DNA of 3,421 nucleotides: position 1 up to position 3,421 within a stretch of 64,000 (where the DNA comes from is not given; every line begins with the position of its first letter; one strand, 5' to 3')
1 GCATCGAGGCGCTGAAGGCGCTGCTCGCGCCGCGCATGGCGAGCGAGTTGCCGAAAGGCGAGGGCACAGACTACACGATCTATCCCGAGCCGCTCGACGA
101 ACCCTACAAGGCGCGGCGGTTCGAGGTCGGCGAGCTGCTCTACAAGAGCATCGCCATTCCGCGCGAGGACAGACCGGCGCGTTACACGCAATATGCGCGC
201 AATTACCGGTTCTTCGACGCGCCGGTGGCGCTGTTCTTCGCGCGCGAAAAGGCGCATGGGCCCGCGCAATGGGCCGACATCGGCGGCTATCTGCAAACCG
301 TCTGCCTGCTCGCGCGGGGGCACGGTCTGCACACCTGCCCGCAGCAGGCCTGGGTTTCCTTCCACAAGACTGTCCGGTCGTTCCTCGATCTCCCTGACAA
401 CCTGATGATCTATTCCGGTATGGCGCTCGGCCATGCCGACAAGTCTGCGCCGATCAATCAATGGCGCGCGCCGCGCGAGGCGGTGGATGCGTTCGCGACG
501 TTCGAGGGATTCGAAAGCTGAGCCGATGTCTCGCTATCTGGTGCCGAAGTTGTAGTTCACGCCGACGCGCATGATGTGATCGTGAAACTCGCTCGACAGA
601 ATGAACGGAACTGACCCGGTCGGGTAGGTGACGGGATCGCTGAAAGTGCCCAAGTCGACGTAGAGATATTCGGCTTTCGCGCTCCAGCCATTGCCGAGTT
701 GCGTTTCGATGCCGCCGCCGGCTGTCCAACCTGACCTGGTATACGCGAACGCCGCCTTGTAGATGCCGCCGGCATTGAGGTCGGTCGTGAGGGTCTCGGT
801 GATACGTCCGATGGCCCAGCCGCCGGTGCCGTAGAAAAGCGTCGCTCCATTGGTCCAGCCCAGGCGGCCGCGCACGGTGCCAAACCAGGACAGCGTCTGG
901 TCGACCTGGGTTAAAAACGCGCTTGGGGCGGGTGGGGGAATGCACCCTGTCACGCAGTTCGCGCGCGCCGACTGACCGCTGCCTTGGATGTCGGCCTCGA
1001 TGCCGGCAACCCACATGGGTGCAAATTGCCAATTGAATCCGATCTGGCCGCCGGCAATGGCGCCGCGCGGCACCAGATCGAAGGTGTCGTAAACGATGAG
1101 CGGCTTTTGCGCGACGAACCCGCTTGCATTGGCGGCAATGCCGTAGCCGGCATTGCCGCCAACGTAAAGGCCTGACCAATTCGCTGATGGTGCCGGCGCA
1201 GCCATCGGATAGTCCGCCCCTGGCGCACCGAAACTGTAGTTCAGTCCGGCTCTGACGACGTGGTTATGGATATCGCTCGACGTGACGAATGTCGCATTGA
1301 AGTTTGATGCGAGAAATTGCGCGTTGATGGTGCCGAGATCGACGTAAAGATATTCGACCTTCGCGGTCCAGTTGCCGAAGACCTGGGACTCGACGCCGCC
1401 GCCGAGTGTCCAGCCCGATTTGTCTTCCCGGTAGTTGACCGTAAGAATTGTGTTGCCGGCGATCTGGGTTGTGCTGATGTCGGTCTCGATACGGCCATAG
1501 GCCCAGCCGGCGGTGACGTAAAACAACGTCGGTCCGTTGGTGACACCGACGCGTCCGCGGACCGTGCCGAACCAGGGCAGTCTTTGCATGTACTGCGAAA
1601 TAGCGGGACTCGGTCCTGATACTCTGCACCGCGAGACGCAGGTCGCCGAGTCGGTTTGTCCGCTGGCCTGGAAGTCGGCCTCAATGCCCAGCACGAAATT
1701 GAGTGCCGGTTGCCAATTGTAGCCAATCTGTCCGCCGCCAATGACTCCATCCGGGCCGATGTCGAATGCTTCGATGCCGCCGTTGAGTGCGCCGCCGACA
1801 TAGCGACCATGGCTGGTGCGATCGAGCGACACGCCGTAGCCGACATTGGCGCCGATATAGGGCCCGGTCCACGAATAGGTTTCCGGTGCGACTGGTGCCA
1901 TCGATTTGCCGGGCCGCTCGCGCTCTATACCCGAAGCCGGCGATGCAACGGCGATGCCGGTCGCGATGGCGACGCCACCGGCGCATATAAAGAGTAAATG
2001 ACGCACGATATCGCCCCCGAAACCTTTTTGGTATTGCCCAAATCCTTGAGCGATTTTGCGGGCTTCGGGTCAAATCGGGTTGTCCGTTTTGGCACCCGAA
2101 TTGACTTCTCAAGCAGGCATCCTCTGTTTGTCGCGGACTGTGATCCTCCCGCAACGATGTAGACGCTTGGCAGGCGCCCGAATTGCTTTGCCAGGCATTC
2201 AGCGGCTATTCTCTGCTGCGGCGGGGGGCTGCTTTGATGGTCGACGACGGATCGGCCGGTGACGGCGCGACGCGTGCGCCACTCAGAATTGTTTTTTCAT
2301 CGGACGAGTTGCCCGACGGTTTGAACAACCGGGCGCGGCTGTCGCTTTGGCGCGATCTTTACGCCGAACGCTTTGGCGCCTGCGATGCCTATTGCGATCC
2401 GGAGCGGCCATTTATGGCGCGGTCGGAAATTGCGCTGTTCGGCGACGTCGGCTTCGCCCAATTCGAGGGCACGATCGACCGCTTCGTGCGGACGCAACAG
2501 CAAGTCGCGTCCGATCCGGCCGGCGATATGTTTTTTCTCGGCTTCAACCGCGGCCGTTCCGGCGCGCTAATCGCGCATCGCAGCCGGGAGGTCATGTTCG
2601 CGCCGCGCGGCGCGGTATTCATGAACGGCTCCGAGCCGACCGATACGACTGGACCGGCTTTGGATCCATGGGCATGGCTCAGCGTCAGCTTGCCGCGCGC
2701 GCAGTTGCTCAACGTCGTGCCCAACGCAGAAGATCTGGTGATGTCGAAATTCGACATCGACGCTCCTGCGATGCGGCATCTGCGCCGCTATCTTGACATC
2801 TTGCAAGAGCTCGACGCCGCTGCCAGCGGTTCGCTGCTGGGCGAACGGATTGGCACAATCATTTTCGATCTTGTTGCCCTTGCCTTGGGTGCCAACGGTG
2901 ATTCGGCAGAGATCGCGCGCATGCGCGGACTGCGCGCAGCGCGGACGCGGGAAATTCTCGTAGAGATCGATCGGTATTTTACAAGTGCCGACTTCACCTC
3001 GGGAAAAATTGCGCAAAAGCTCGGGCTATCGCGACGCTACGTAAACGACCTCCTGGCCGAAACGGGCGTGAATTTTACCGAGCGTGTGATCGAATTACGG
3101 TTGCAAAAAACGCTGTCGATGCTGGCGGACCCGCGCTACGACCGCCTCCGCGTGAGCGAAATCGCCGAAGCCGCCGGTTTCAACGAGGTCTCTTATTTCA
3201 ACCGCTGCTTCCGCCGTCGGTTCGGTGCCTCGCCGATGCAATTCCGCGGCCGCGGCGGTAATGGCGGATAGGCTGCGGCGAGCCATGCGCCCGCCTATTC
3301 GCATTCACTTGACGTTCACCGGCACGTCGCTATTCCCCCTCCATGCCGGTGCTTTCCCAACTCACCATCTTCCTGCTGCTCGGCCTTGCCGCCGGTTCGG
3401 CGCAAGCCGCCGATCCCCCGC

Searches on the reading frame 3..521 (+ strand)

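Call 25: search_protein_families(library=pfam, proteins=[window:3-521:+], max_evalue=0.0001)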
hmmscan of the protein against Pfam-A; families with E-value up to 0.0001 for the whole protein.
window:3-521:+ (172 aa): 1 family
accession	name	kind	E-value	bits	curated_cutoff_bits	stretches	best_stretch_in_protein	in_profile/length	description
PF00881.29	Nitroreductase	-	1.5e-10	42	23.5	1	55-144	64-167/167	Nitroreductase family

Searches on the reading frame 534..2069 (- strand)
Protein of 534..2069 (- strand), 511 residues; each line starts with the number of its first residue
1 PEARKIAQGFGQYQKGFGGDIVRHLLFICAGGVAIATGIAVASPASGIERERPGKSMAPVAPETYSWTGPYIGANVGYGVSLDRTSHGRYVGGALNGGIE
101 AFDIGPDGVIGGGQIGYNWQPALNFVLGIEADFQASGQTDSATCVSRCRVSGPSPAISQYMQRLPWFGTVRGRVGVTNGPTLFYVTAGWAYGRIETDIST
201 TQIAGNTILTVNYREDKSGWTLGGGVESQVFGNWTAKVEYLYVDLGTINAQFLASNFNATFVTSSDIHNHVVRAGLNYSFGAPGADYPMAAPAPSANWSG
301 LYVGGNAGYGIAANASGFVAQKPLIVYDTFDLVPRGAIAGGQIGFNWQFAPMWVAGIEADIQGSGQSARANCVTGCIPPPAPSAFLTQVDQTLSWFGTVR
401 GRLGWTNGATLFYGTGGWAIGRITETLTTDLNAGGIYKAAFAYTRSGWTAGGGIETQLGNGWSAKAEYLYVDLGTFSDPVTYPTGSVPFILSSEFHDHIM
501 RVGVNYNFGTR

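Call 22: search_protein_families(library=pfam, proteins=[window:534-2069:-], max_evalue=0.0001)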
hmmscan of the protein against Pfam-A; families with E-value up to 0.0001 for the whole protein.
window:534-2069:- (511 aa): 1 family
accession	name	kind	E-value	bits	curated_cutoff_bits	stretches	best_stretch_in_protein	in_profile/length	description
PF13505.12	OMP_b-brl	-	6.1e-26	92.1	28.7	2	61-280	13-175/175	Outer membrane protein beta-barrel domain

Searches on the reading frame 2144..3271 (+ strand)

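Call 22: search_protein_families(library=pfam, proteins=[window:2144-3271:+], max_evalue=0.0001)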
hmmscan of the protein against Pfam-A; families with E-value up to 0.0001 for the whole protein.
window:2144-3271:+ (375 aa): 3 families
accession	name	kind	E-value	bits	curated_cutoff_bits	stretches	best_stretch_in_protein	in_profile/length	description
PF12833.13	HTH_18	-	5.4e-18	65.5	33.6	1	289-369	1-79/80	Helix-turn-helix domain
PF00165.29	HTH_AraC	-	1.1e-09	38.6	26.6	1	334-368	8-41/42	Bacterial regulatory helix-turn-helix proteins, AraC family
PF14525.12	AraC_binding_2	-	9.7e-09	35.6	27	1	69-235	1-159/173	AraC-binding-like domain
